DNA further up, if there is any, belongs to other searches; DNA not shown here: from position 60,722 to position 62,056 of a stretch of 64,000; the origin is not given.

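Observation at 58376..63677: Compact gap-SDR-nuoF-like-membrane-hydA operon: a minimal NADH-to-H2 module wired to glycolysis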

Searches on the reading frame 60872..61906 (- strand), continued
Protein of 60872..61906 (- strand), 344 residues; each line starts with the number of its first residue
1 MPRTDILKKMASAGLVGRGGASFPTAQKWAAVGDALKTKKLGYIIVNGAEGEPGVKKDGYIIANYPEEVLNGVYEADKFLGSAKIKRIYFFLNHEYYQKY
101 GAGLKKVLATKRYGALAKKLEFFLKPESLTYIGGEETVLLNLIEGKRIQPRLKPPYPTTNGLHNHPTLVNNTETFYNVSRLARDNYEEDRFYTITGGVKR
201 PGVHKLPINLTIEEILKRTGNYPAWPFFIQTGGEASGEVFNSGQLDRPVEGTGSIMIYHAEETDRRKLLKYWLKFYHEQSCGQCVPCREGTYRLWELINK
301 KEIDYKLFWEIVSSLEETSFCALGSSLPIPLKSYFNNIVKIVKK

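Call 33: search_solved_structures(query=window:60872-61906:-, max_evalue=1e-10, show_alignments=3)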
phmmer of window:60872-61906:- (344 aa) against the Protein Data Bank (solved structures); distinct sequences matched with E-value up to 1e-10: 61 (the best 60 are shown).
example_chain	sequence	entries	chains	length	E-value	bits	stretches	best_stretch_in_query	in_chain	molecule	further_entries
6q9c_B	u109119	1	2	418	3.2e-42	147.9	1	7-325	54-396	NADH-quinone oxidoreductase subunit F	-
7q5y_C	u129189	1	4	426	3.9e-42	147.6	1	7-325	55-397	NADH-quinone oxidoreductase subunit F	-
9fe7_B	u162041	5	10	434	3.9e-42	147.6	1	7-325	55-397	NADH-quinone oxidoreductase subunit F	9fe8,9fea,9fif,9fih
6hl2_B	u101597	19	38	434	4.1e-42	147.6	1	7-325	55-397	NADH-quinone oxidoreductase subunit F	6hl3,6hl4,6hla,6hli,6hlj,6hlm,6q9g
6q9k_B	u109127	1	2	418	8e-42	146.6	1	7-325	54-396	NADH-quinone oxidoreductase subunit F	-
6r7p_B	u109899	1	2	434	1e-41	146.3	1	7-325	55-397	NADH-quinone oxidoreductase subunit F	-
9fii_B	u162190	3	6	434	1.6e-41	145.6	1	7-325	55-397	NADH-quinone oxidoreductase subunit F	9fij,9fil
9fdj_B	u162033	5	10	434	4e-41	144.3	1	8-325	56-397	NADH-quinone oxidoreductase subunit F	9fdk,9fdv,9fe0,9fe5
7e5z_B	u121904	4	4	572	2.8e-40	141.5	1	2-333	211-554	Tungsten-containing formate dehydrogenase beta subunit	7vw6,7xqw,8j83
7q4w_B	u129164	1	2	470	3.9e-38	134.5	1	3-333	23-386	Iron hydrogenase HydB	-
7q4v_B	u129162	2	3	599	8.2e-38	133.4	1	3-333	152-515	Iron hydrogenase HydB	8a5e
8e9g_F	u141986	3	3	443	8.3e-38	133.4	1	4-334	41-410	NADH-quinone oxidoreductase subunit F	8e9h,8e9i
7p5h_B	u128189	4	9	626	1.3e-37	132.7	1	4-333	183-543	Fe-hydrogenase, subunit beta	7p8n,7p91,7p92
2fug_1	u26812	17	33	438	3.2e-37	131.5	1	5-333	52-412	NADH-quinone oxidoreductase chain 1 | NADH-QUINONE OXIDOREDUCTASE SUBUNIT 1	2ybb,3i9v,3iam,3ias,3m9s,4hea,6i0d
7t2r_B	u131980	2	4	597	4e-37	131.2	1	4-332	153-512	NiFe hydrogenase subunit B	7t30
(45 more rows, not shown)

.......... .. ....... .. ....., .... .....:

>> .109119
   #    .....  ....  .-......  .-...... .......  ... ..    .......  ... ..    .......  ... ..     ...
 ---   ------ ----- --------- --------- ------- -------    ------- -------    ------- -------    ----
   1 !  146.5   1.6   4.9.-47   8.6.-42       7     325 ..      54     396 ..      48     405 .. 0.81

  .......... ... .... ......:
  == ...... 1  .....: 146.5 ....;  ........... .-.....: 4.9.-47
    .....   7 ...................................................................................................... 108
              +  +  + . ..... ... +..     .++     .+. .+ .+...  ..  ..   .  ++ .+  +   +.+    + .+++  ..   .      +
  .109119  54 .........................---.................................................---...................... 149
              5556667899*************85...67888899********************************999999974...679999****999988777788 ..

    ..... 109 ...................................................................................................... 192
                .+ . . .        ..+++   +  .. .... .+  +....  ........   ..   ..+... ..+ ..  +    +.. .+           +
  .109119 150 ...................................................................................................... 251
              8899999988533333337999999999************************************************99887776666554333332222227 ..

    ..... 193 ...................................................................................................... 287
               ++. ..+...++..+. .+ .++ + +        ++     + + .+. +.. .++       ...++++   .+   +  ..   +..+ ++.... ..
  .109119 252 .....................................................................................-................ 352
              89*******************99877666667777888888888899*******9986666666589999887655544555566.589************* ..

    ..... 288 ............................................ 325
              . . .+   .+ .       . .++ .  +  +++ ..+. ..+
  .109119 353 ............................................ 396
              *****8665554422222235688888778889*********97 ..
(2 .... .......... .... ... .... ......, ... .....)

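Call 48: search_protein_representatives(protein=window:60872-61906:-)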
Query: 344 residues. Proteins with E-value up to 0.001 (for the whole library): 7590; up to 1e-10: 2349; up to 1e-30: 292. The best 150 are listed.
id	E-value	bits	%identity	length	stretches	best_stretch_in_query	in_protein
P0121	1.7e-134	464.6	58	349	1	5-340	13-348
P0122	6.9e-101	354.1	51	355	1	5-341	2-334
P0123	1.7e-100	352.8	58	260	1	5-259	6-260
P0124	9.9e-95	333.8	48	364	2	38-339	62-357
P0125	1.2e-88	313.8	44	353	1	2-339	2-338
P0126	1.1e-82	294.2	46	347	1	4-338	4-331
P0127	5.0e-79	282.2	45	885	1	6-339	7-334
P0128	1.1e-78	281.1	46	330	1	5-340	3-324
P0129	3.4e-77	276.1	45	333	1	4-335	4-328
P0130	6.4e-76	271.9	42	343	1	7-338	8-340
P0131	6.2e-75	268.7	41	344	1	5-340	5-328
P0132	9.0e-73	261.6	42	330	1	6-340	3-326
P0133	1.0e-70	254.8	42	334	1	9-341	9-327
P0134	2.7e-70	253.5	40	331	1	6-337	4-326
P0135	1.2e-67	244.7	39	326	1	4-340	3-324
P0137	1.2e-66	241.4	47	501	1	8-283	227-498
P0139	3.1e-65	236.8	40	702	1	4-339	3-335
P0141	3.1e-63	230.2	40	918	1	5-340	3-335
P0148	8.2e-54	199.2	41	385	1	6-337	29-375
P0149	1.1e-49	185.7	34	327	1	7-337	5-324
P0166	2.5e-42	161.5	33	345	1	3-341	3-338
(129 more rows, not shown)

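Call 49: search_protein_families(library=pfam, proteins=[P0127, P0141, P0139, P0137, P0148], max_evalue=0.001)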
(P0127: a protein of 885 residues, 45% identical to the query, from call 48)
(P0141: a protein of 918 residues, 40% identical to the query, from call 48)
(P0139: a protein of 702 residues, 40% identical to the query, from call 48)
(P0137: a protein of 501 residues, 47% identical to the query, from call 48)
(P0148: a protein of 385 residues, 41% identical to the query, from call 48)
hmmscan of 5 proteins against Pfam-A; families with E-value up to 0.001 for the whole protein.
P0127 (885 aa): 10 families
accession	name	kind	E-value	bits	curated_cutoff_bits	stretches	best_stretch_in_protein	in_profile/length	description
PF02906.19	Fe_hyd_lg_C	-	7.6e-81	271.8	22.1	1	537-819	2-245/245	Iron only hydrogenase large subunit, C-terminal domain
PF01512.22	Complex1_51K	-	1.6e-32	112.9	31.2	1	12-170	2-149/150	Nuo51 FMN-binding domain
PF10589.14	NADH_4Fe-4S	-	1.1e-16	60.9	23.5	1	258-332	1-77/85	NADH-ubiquinone oxidoreductase-F iron-sulfur binding region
PF13510.11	Fer2_4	-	1.4e-12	47.9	22.8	1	337-420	3-81/82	2Fe-2S iron-sulfur cluster binding domain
PF02256.22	Fe_hyd_SSU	-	1.7e-09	38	24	1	829-880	3-55/56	Iron hydrogenase small subunit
PF13187.11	Fer4_9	-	1e-05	25.9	27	1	463-518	1-52/52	4Fe-4S dicluster domain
PF12838.12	Fer4_7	-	1.1e-05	26.2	27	1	464-517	2-52/52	4Fe-4S dicluster domain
PF00111.32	Fer2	-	3.8e-05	24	21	1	347-390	10-49/77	2Fe-2S iron-sulfur cluster binding domain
PF14697.11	Fer4_21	-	6.1e-05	23.5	35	1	459-518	3-57/59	4Fe-4S dicluster domain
PF00037.32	Fer4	-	0.00017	21.7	21.1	1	503-519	8-24/24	4Fe-4S binding domain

P0141 (918 aa): 13 families
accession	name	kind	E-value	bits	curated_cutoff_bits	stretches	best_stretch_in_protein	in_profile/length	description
PF02906.19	Fe_hyd_lg_C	-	1e-85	287.7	22.1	1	562-851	1-245/245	Iron only hydrogenase large subunit, C-terminal domain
PF01512.22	Complex1_51K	-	4e-30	105.1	31.2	1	8-168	1-149/150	Nuo51 FMN-binding domain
PF10589.14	NADH_4Fe-4S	-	3.8e-20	72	23.5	1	259-332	2-77/85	NADH-ubiquinone oxidoreductase-F iron-sulfur binding region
PF13510.11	Fer2_4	-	1.9e-12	47.5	22.8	1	342-418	2-78/82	2Fe-2S iron-sulfur cluster binding domain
PF14697.11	Fer4_21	-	2.5e-07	31.2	35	1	483-544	1-57/59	4Fe-4S dicluster domain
PF12838.12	Fer4_7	-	8e-07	29.9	27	1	490-543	2-52/52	4Fe-4S dicluster domain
PF00111.32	Fer2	-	9.4e-07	29.1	21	1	354-409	11-74/77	2Fe-2S iron-sulfur cluster binding domain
PF00037.32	Fer4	-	1.7e-06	28.1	21.1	1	484-500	2-18/24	4Fe-4S binding domain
PF13183.11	Fer4_8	-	3.3e-06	28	27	0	441-502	3-66/68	4Fe-4S dicluster domain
PF13187.11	Fer4_9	-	5.3e-05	23.6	27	1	489-544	1-52/52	4Fe-4S dicluster domain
PF12837.12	Fer4_6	-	0.00039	20.7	25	1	483-501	2-20/24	4Fe-4S binding domain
PF02256.22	Fe_hyd_SSU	-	0.00051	20.5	24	1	860-894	2-37/56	Iron hydrogenase small subunit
PF13237.11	Fer4_10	-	0.00081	19.7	25.5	0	526-548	7-30/53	4Fe-4S dicluster domain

P0139 (702 aa): 3 families
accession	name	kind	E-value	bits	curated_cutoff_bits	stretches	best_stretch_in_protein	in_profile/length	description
PF01512.22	Complex1_51K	-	9.2e-33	113.7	31.2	1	9-169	1-149/150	Nuo51 FMN-binding domain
PF01058.29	Oxidored_q6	-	7.9e-16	58.4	27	1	489-596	30-127/128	NADH ubiquinone oxidoreductase, 20 Kd subunit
PF10589.14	NADH_4Fe-4S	-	8.8e-14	51.6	23.5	1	263-333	2-77/85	NADH-ubiquinone oxidoreductase-F iron-sulfur binding region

P0137 (501 aa): 1 family
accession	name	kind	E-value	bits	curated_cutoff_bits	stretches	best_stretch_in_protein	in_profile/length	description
PF01512.22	Complex1_51K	-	3.6e-35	121.5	31.2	1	229-394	1-149/150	Nuo51 FMN-binding domain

P0148 (385 aa): 3 families
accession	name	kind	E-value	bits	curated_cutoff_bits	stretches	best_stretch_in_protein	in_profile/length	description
PF01512.22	Complex1_51K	-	6.5e-37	127.2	31.2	1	33-196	1-149/150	Nuo51 FMN-binding domain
PF10589.14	NADH_4Fe-4S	-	1.3e-19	70.2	23.5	1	303-380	4-82/85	NADH-ubiquinone oxidoreductase-F iron-sulfur binding region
PF10531.15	SLBB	-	9.9e-06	25.7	27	1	220-251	2-33/55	SLBB domain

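Call 50: predict_structure(alignment_id=A1)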
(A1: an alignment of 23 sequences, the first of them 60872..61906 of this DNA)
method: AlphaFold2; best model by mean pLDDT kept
length: 344 residues; sequences in the alignment: 23
mean_pLDDT: 83.3   pTM: 0.84
mean pLDDT of the five models: 83.3, 81.1, 80.9, 79.1, 78.9
residues with pLDDT >= 90: 140; 70-90: 143; 50-70: 45; < 50: 16
segments of 3 or more residues with pLDDT < 50: 19-21, 51-53, 322-326
pLDDT, mean of each block of 10 residues (from residue 1): 80 74 80 92 86 69 93 95 95 86 88 91 79 73 78 67 90 93 93 91 92 97 94 81 90 88 88 79 68 87 86 65 54 82 48
secondary structure, 60 per line:
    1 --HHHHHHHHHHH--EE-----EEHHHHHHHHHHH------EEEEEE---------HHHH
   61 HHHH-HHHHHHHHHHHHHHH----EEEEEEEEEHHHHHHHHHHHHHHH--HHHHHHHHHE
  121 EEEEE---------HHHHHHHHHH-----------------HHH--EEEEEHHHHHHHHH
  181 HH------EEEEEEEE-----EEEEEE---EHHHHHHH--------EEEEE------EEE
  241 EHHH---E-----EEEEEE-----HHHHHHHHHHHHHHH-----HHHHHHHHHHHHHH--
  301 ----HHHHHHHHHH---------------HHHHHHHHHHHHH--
elements in order: H3-13 H25-35 E42-47 H57-64 H66-80 E85-93 H94-108 H111-119 E120-125 H135-144 E167-171 H172-182 E189-196 E202-207 H212-218 E227-231 E238-241 E254-259 H265-279 H285-298 H305-314 H330-342

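Call 52: find_encoding_contigs(protein=P0141, flank=8000, max_places=3)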
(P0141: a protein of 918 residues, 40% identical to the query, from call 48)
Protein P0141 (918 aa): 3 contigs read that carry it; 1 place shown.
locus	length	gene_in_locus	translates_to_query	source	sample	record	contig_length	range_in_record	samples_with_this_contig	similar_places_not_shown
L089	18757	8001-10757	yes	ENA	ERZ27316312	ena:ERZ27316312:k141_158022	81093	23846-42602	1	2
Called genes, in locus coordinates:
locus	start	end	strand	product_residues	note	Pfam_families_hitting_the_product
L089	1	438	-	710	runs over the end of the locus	PF17191:RecG_wedge, PF00270:DEAD, PF04851:ResIII, PF00271:Helicase_C, PF22590:Cas3-like_C_2 (weak), PF19833:RecG_dom3_C (weak)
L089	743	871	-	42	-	PF00444:Ribosomal_L36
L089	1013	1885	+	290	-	-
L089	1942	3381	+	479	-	PF03062:MBOAT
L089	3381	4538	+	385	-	PF16822:ALGX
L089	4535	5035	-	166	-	-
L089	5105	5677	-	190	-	PF28549:NDPSase_N, PF00293:NUDIX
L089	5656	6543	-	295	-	PF01370:Epimerase, PF04321:RmlD_sub_bind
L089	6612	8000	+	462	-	PF00224:PK, PF02887:PK_C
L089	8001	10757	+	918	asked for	PF01512:Complex1_51K, PF10589:NADH_4Fe-4S, PF13183:Fer4_8 (faint), PF13510:Fer2_4, PF00111:Fer2 (weak), PF14697:Fer4_21 (weak), PF13187:Fer4_9 (weak), PF02906:Fe_hyd_lg_C, +1 more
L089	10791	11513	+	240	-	-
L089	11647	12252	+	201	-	PF02660:G3P_acyltransf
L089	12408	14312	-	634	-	PF07973:tRNA_SAD, PF00587:tRNA-synt_2b, PF03129:HGTP_anticodon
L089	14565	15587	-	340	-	PF02618:YceG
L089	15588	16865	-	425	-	PF00109:ketoacyl-synt, PF02801:Ketoacyl-synt_C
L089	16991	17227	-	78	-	PF00550:PP-binding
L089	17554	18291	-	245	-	PF00106:adh_short, PF08659:KR, PF01370:Epimerase (weak), PF13460:NAD_binding_10, PF13561:adh_short_C2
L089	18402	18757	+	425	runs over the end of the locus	PF00675:Peptidase_M16, PF05193:Peptidase_M16_C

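Call 55: fold_search(model_id=the predicted structure, library=pdb)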
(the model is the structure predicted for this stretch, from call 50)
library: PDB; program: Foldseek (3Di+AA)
matches with E <= 10: 1142; with E <= 0.001: 125
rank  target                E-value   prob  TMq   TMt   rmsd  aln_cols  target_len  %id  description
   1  8a5e_B                1.3e-23  1.00  0.80  0.63   4.4       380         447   26  Cryo-EM structure of the electron bifurcating Fe-Fe hydrogenase HydABC complex from Acetobacterium woodii in the reduc (released 2023-02-22)
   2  7p92_B                1.9e-23  1.00  0.80  0.47   4.2       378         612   27  TmHydABC- T. maritima bifurcating hydrogenase with bridge domain up (released 2022-09-14)
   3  9bov_B                4.8e-23  1.00  0.80  0.54   4.4       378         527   27  Structure of electron bifurcating Nfn-ABC complexed with NAD from Caldicellulosiruptor saccharolyticus (released 2025-03-05)
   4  7p8n_b                7.3e-23  1.00  0.80  0.51   4.1       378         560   27  TmHydABC- T. maritima hydrogenase with bridge closed (released 2022-09-14)
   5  7vw6_B                1.1e-22  1.00  0.76  0.49   4.8       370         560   30  Cryo-EM Structure of Formate Dehydrogenase 1 from Methylorubrum extorquens AM1 (released 2022-06-01)
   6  8j83_B                1.5e-22  1.00  0.76  0.49   4.8       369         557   30  Crystal structure of formate dehydrogenase from Methylorubrum extorquens AM1 (released 2023-10-11)
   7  7p5h_B                2.2e-22  1.00  0.81  0.52   4.1       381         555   27  TmHydABC- D2 map (released 2022-09-14)
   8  9fea_D                3.6e-22  1.00  0.76  0.64   4.9       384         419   30  Crystal Structure of reduced NuoEF variant P228R(NuoF) from Aquifex aeolicus bound to NAD+ (released 2024-07-17)
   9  7p8n_B                4.6e-22  1.00  0.79  0.47   4.1       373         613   27  TmHydABC- T. maritima hydrogenase with bridge closed (released 2022-09-14)
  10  8a6t_B                4.8e-22  1.00  0.79  0.45   4.6       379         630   27  Cryo-EM structure of the electron bifurcating Fe-Fe hydrogenase HydABC complex from Thermoanaerobacter kivui in the re (released 2023-02-15)
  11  5xfa_E                6.6e-22  1.00  0.80  0.50   3.9       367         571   27  Crystal structure of NAD+-reducing [NiFe]-hydrogenase in the H2-reduced state (released 2017-08-23)
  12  9bp5_B                6.6e-22  1.00  0.80  0.49   4.2       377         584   27  Structure of electron bifurcating Nfn-ABC holoenzyme from Caldicellulosiruptor saccharolyticus (released 2025-03-05)
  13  8qgw_B                6.6e-22  1.00  0.76  0.64   4.9       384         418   30  Crystal structure of oxidized respiratory Complex I subunits NuoEF from Aquifex aeolicus bound to oxidized 3-acetylpyr (released 2024-04-03)
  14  9n5v_B                7.0e-22  1.00  0.81  0.49   4.2       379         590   27  Structure of the NAD(H)-bound Thermococcus sibiricus NfnABC complex (released 2025-05-07)
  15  9fdj_B                7.0e-22  1.00  0.76  0.64   4.6       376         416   30  Crystal structure of the NuoEF variant R66G (NuoF) from Aquifex aeolicus bound to NADH under anoxic conditions (short  (released 2024-07-17)
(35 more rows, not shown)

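Call 64: find_related_loci(query=A1, collection=metagenome_contigs, flank=10000)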
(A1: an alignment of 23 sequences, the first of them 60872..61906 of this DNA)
Query A1 (344 aa) in metagenome_contigs; peptide patterns used: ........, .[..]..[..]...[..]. (x = any residue, [..] = any of these).
600 stretches matched a pattern (row limit reached: there are more); 596 encode a relative of the query (tblastn E <= 1e-3); the best 80 are kept; 80 distinct loci.
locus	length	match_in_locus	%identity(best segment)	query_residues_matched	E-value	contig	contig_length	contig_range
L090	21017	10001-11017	31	6-338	2e-54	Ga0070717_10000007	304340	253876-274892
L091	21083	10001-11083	32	6-336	1e-52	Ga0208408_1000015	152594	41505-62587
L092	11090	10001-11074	35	1-337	2e-52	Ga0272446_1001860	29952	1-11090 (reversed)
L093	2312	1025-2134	30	7-339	3e-50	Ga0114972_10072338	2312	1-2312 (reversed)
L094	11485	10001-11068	32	3-339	3e-49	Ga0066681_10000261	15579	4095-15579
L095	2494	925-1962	32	3-328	2e-49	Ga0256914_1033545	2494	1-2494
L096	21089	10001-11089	30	6-341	9e-49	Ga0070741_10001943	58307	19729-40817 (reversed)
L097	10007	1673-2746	33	1-337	8e-49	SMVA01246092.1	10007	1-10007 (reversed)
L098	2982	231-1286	30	6-337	5e-49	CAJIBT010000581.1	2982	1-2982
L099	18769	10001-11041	31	5-335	2e-48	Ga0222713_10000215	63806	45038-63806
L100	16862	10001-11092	32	5-337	5e-48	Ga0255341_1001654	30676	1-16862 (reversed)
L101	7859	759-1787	32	5-332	5e-48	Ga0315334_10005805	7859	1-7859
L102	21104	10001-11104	30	1-337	3e-48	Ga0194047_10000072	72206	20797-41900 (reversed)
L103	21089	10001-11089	29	6-337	1e-47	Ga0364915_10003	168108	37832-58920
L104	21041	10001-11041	31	3-333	9e-48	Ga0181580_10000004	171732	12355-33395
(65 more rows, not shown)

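Call 73: search_protein_families(library=pfam, proteins=[L061:9015-9542:+, L042:5117-5593:+, L009:5392-6426:+, L089:10791-11513:+], max_evalue=0.01)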
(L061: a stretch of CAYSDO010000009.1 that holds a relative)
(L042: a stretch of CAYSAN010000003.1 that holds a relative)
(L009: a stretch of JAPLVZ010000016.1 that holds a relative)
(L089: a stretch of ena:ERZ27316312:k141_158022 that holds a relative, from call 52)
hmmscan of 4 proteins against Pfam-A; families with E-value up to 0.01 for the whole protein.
L061:9015-9542:+ (175 aa): 1 family
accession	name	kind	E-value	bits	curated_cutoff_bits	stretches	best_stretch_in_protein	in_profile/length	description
PF01257.25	2Fe-2S_thioredx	-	1.6e-45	154.9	24.8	1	32-171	4-143/145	Thioredoxin-like [2Fe-2S] ferredoxin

L042:5117-5593:+ (158 aa): 2 families
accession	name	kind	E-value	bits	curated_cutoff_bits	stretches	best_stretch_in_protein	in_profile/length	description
PF01257.25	2Fe-2S_thioredx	-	3.2e-53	179.9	24.8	1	16-157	3-144/145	Thioredoxin-like [2Fe-2S] ferredoxin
PF04539.22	Sigma70_r3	-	0.0074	16.8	25.3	0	30-65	8-41/78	Sigma-70 region 3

L009:5392-6426:+ (344 aa): 2 families
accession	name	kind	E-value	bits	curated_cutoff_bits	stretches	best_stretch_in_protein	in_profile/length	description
PF04055.27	Radical_SAM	-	1.8e-18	67.7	29.5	1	78-239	4-162/166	Radical SAM superfamily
PF13353.11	Fer4_12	-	0.0003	21.5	22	1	78-180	12-110/137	4Fe-4S single cluster domain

L089:10791-11513:+ (240 aa): 0 families
